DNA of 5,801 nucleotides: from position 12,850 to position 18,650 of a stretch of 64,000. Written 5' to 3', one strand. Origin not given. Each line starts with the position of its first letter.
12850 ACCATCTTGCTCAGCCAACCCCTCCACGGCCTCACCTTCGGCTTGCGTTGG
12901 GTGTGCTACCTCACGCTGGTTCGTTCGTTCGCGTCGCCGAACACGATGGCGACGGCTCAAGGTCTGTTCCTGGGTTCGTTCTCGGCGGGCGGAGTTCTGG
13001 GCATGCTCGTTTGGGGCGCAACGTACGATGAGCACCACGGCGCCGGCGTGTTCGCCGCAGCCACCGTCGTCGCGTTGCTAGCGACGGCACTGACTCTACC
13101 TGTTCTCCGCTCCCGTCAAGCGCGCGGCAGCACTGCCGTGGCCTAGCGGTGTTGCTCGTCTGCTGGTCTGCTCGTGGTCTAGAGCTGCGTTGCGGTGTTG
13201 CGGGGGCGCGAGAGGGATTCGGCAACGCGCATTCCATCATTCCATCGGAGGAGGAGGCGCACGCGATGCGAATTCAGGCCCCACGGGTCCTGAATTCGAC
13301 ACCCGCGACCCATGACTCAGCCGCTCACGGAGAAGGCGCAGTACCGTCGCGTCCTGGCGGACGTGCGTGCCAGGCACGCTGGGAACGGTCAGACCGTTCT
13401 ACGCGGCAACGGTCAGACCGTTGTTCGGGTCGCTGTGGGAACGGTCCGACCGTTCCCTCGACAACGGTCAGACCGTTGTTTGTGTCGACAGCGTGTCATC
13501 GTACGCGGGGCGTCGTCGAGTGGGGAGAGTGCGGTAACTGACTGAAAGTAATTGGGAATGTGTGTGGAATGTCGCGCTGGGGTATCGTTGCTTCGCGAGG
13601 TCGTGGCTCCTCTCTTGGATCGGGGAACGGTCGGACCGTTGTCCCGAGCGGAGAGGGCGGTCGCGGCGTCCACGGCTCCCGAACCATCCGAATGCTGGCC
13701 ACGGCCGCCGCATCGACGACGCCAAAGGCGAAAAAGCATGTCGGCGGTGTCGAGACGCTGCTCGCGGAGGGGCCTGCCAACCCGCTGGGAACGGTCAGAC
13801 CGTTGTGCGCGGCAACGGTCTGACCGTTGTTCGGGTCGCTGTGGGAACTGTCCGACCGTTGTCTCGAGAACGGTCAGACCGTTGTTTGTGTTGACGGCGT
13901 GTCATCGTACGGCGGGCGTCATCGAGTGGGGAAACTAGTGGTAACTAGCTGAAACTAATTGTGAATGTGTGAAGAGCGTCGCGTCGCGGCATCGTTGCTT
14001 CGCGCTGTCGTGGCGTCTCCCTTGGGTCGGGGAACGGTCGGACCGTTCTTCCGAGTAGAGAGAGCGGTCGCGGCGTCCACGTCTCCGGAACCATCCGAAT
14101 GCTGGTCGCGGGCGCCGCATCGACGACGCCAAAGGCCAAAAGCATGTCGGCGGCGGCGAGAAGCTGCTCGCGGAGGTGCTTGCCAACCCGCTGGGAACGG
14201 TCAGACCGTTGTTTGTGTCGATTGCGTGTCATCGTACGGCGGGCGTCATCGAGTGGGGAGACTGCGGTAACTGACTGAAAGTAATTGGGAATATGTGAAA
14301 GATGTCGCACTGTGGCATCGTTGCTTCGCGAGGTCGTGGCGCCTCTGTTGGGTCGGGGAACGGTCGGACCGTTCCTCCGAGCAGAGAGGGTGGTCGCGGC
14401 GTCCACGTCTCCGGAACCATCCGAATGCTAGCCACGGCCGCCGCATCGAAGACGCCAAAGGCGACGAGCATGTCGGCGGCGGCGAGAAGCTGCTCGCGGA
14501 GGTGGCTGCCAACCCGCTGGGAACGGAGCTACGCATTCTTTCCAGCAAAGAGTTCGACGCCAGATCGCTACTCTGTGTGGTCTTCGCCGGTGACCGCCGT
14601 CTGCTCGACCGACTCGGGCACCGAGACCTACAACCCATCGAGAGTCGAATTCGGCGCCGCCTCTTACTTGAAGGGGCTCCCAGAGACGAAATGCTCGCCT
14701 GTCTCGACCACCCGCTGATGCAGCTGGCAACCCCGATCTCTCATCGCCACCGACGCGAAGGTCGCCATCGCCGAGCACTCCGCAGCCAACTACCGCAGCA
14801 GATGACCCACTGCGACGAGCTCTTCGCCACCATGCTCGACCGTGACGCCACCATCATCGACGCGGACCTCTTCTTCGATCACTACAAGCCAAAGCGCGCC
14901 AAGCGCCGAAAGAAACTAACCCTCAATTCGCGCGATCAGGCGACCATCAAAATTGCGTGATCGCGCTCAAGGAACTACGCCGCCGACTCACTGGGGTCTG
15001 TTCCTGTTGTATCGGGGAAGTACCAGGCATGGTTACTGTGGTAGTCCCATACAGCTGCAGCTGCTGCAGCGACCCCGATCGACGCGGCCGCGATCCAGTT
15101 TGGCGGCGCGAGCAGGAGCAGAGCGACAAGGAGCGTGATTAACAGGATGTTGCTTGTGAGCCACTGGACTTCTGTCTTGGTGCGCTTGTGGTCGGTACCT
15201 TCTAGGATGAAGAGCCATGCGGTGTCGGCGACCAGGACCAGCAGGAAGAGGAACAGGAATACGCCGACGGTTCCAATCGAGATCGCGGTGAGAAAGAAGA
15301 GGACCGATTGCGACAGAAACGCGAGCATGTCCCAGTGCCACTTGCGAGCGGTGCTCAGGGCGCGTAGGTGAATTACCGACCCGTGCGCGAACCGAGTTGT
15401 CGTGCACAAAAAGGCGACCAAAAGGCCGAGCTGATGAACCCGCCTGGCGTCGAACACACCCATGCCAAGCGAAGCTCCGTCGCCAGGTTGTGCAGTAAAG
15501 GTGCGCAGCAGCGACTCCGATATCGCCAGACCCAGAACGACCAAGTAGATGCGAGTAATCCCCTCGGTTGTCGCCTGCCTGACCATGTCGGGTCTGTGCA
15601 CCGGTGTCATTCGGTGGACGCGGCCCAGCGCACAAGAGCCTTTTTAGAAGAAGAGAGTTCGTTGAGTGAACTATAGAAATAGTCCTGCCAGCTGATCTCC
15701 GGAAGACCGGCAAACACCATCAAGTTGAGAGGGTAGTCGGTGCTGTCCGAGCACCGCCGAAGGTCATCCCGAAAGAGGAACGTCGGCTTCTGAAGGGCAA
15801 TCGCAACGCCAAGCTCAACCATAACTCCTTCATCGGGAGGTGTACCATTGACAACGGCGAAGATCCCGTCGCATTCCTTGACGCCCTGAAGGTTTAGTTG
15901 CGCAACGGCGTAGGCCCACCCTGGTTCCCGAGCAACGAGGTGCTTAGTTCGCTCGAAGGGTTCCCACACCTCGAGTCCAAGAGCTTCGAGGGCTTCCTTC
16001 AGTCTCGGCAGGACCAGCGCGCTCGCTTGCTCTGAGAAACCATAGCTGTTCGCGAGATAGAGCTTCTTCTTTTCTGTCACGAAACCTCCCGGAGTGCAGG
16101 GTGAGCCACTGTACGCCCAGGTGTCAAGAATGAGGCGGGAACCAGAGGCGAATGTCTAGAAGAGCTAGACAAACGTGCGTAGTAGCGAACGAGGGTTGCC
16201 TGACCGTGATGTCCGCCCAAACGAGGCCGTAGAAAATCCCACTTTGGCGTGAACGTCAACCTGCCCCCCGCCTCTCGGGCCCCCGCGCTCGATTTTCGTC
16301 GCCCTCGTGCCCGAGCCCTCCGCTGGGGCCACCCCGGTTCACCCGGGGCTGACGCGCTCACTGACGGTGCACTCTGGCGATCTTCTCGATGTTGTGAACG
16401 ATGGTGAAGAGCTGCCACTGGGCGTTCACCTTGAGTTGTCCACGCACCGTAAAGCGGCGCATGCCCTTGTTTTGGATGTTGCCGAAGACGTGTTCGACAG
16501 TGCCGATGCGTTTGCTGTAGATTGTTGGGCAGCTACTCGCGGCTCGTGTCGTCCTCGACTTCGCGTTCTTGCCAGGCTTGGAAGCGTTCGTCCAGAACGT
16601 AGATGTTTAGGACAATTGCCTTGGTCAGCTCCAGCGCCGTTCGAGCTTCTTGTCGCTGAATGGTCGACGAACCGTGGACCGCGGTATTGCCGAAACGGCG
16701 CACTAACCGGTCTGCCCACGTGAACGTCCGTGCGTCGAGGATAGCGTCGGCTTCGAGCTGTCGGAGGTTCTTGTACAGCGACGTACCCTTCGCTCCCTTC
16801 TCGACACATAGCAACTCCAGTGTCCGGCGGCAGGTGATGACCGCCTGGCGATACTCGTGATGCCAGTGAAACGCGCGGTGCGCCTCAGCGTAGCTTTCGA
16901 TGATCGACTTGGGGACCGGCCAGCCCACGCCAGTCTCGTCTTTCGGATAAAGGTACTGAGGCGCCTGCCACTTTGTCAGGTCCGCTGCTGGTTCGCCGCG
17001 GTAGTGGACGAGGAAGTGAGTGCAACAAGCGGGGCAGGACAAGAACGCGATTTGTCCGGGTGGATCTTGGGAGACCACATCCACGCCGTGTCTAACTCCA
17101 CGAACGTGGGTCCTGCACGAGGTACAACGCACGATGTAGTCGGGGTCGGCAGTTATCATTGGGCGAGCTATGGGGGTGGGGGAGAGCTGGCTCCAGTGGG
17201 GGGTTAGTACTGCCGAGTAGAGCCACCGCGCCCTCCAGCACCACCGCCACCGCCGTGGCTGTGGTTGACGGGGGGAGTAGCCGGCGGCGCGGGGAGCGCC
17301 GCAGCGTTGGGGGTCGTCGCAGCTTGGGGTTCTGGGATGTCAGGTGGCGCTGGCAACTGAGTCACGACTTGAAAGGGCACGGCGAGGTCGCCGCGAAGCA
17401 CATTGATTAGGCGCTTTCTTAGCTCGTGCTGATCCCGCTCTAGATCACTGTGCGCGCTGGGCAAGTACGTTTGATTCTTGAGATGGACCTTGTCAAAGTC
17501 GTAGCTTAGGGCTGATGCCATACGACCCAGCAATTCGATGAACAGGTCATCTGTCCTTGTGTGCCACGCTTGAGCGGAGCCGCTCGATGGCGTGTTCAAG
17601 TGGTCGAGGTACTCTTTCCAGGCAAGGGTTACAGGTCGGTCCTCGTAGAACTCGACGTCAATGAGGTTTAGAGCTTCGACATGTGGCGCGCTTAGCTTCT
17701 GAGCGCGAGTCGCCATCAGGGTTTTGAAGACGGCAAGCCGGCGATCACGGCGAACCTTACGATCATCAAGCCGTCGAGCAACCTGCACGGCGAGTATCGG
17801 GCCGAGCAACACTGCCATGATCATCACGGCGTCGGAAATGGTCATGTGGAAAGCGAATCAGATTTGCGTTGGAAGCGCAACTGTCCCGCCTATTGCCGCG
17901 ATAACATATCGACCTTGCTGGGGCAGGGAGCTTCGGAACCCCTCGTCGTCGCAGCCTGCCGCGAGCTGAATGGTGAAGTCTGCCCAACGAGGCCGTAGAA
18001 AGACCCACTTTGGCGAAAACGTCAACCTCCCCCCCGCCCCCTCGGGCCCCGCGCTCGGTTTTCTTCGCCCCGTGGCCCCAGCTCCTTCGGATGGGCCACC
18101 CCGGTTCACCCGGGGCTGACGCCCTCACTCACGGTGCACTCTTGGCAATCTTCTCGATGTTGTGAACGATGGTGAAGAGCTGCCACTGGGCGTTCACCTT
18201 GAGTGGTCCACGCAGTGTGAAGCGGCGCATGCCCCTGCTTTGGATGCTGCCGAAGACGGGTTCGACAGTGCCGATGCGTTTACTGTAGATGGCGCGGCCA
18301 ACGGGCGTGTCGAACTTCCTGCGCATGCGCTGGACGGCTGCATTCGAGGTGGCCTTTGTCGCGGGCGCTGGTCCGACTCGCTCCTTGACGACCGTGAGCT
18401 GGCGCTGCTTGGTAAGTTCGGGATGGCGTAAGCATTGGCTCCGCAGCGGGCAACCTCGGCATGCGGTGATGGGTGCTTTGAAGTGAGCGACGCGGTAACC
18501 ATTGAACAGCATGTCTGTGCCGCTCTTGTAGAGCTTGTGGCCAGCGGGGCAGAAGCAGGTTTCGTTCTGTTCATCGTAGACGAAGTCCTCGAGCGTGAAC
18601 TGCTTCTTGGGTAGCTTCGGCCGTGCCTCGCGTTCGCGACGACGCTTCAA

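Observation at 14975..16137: Two-gene cassette: nucleoside 2-deoxyribosyltransferase-like enzyme translationally coupled to a multi-TM protein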

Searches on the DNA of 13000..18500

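Call 113: search_rna_families(source=window, start=13000, end=18500, threshold=evalue, max_evalue=1)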
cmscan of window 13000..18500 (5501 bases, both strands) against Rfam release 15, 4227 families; matches with E-value up to 1: 3.
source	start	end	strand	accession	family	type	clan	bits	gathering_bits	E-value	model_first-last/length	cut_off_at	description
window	13605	13662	+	RF03366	mir-3122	Gene; miRNA;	-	23.3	92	0.85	1-73/73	no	mir-3122 microRNA precursor family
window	13783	13864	+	RF02353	BjrC68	Gene; sRNA;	-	19.8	39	0.11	1-82/82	no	Bradyrhizobiaceae sRNA BjrC68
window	13377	13458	+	RF02353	BjrC68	Gene; sRNA;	-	17.5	39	0.58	1-82/82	no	Bradyrhizobiaceae sRNA BjrC68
